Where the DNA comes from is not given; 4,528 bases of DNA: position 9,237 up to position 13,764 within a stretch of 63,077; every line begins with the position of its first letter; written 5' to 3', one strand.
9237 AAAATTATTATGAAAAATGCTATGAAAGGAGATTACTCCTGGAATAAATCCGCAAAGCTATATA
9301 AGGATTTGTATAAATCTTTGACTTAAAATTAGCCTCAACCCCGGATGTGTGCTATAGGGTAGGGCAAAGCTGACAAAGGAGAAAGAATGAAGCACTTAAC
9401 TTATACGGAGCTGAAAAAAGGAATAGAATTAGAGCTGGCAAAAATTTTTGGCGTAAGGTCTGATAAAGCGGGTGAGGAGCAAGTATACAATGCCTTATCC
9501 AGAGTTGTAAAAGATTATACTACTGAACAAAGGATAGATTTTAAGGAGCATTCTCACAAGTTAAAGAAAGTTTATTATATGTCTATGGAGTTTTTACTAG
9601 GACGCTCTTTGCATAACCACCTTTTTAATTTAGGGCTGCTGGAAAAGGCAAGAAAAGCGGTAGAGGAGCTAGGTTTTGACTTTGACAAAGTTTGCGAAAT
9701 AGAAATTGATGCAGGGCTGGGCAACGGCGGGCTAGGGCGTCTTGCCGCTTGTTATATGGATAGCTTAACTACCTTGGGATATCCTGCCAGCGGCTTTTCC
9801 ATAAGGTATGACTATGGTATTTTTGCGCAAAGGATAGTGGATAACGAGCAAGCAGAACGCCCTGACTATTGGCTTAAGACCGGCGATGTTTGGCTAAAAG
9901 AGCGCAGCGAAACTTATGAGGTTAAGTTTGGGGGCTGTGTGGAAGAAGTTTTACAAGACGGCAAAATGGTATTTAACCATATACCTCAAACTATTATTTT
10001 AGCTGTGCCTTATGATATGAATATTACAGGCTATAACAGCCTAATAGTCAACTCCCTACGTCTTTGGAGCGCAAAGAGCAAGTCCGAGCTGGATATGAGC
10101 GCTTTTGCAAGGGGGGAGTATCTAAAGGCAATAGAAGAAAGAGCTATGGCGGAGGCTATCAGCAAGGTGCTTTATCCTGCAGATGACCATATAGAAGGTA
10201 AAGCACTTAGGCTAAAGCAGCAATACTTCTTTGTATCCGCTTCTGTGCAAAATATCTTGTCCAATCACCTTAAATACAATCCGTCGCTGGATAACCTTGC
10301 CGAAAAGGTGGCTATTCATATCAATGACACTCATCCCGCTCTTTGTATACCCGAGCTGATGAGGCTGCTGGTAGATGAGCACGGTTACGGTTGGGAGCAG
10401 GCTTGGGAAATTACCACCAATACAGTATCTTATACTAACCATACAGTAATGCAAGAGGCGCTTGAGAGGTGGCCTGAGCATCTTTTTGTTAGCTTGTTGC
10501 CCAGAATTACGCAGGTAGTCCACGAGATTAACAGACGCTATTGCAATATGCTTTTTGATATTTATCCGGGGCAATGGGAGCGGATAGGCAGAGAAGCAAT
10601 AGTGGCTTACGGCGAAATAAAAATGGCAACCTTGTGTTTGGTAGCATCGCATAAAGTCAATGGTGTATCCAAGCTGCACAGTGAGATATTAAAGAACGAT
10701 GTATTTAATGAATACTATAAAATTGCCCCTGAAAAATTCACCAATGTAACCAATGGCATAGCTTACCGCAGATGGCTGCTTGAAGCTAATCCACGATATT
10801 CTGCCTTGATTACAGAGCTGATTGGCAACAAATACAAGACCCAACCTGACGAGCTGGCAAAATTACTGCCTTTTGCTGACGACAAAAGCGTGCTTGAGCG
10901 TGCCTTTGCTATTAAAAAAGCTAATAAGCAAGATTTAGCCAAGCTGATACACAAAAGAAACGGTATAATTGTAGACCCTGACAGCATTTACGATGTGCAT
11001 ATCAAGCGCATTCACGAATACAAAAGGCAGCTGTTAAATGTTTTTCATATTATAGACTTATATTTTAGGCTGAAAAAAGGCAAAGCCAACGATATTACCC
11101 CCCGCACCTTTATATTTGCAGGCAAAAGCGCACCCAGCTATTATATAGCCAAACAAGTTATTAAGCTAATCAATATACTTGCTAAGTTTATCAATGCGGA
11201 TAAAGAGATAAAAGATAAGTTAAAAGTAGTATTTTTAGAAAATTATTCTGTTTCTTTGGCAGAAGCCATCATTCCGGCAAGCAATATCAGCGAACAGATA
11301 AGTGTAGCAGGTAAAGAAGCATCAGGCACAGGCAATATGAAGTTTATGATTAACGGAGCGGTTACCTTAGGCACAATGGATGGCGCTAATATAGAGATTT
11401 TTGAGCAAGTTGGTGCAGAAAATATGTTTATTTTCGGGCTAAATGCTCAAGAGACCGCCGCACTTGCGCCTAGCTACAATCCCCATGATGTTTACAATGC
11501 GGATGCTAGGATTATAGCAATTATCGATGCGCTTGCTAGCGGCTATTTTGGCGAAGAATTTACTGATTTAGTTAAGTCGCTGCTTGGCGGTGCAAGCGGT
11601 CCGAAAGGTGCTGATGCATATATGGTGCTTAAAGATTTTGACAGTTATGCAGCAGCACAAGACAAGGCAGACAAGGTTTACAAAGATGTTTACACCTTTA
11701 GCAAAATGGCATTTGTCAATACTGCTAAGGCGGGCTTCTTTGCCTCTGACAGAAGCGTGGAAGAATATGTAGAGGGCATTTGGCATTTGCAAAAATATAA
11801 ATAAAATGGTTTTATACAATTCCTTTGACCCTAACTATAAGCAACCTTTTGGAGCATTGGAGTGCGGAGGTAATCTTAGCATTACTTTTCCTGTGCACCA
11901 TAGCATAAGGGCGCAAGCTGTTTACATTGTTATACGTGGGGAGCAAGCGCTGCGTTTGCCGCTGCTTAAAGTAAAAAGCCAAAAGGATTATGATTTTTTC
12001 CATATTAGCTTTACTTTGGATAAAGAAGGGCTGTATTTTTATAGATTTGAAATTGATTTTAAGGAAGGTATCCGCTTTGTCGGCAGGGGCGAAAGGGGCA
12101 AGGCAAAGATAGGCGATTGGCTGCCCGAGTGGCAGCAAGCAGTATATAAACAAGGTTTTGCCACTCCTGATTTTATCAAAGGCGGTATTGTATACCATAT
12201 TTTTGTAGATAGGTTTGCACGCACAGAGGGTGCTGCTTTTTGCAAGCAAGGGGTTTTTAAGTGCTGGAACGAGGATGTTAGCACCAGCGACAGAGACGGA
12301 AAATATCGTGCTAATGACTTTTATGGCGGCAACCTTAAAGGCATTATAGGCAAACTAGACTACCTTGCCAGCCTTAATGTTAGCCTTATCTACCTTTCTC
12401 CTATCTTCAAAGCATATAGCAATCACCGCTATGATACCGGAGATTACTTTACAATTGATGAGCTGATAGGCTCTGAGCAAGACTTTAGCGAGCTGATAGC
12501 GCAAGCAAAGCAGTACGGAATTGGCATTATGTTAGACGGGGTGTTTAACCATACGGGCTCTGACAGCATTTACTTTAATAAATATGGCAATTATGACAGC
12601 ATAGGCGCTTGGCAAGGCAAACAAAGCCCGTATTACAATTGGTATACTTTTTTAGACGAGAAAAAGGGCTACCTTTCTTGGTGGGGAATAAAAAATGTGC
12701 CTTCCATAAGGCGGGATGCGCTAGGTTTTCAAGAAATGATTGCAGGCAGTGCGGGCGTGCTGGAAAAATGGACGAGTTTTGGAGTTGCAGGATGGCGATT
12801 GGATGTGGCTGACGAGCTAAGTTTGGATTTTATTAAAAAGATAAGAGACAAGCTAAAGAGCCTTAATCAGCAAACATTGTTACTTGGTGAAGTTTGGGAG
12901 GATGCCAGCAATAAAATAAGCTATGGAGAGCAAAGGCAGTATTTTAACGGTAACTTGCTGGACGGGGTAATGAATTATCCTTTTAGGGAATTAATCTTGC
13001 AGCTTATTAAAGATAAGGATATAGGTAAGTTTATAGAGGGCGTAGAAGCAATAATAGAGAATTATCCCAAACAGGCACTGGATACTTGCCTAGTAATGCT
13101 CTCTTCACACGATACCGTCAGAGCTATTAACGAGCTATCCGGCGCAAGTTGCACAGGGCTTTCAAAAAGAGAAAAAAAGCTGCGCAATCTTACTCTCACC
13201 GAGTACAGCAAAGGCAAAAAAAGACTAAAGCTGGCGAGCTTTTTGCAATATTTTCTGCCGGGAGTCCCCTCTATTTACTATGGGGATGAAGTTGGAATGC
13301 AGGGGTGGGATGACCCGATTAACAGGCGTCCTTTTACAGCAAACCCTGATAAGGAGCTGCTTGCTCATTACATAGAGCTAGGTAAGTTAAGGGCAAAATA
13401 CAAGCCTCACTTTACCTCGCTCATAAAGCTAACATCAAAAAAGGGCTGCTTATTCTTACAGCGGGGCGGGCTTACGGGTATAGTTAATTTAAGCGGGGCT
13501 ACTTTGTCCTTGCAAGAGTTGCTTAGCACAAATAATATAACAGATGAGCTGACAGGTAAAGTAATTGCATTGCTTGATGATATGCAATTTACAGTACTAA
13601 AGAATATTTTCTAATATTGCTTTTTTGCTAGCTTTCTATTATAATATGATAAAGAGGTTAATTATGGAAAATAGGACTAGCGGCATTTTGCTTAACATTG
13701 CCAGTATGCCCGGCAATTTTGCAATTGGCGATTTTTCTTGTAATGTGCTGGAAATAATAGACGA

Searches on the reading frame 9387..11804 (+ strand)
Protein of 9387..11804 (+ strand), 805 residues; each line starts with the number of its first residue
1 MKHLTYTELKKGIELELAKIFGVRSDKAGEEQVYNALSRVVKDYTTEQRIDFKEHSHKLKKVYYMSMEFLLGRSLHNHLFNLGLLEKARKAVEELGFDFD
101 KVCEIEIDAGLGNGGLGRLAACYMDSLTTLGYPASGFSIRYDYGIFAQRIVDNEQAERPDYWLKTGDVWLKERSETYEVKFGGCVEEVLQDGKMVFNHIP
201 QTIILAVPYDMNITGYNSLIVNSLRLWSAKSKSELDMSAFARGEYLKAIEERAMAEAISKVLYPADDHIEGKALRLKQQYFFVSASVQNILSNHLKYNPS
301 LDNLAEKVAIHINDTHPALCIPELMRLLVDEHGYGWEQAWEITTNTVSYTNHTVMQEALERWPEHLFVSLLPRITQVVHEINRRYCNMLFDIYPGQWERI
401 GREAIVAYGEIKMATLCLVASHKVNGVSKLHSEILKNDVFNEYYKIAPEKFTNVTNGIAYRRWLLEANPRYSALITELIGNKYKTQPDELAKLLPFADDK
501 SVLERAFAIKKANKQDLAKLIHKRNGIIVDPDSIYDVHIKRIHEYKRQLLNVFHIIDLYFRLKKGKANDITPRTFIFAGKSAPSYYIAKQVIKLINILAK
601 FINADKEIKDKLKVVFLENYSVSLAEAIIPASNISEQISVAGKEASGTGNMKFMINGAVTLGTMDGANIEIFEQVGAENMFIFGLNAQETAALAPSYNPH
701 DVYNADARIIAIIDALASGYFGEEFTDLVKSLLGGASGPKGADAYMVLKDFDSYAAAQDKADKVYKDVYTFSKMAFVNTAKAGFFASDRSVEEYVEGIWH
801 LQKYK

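Call 72: search_protein_families(library=pfam, proteins=[window:9387-11804:+], max_evalue=0.00001)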
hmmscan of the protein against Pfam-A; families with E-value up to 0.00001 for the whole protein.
window:9387-11804:+ (805 aa): 1 family
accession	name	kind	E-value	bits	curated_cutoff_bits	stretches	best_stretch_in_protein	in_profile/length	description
PF00343.26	Phosphorylase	-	0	1011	27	1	93-801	2-713/713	Carbohydrate phosphorylase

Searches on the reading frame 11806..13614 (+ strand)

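Call 38: search_protein_families(library=pfam, proteins=[window:11806-13614:+], max_evalue=0.00001)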
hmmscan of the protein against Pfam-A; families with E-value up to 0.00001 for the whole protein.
window:11806-13614:+ (602 aa): 1 family
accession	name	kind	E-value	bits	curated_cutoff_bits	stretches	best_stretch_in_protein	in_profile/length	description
PF00128.31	Alpha-amylase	-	1.7e-47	163.1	22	1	132-503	2-365/446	Alpha amylase, catalytic domain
